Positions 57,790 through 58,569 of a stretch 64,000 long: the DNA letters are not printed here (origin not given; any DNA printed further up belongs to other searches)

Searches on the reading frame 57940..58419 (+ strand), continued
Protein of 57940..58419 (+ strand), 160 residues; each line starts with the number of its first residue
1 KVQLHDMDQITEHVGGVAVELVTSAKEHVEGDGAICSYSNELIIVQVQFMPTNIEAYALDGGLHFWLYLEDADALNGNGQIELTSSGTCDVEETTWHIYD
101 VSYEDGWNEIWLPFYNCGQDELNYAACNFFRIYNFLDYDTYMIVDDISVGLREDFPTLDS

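Call 76: search_protein_families(library=ncbifam, proteins=[P0243, P0244, L029:9094-10395:+, L020:3439-4767:+], max_evalue=0.01)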
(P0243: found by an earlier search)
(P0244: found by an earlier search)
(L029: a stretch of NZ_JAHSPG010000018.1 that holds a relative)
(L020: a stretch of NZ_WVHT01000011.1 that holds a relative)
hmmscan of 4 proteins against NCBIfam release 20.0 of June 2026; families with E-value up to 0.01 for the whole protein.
P0243 (556 aa): 0 families

P0244 (556 aa): 1 family
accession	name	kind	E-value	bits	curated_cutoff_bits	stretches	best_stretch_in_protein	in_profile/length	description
NF038128.1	choice_anch_J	domain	0.0054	16.9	30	0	232-342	26-133/162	choice-of-anchor J domain-containing protein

L029:9094-10395:+ (433 aa): 0 families

L020:3439-4767:+ (442 aa): 0 families
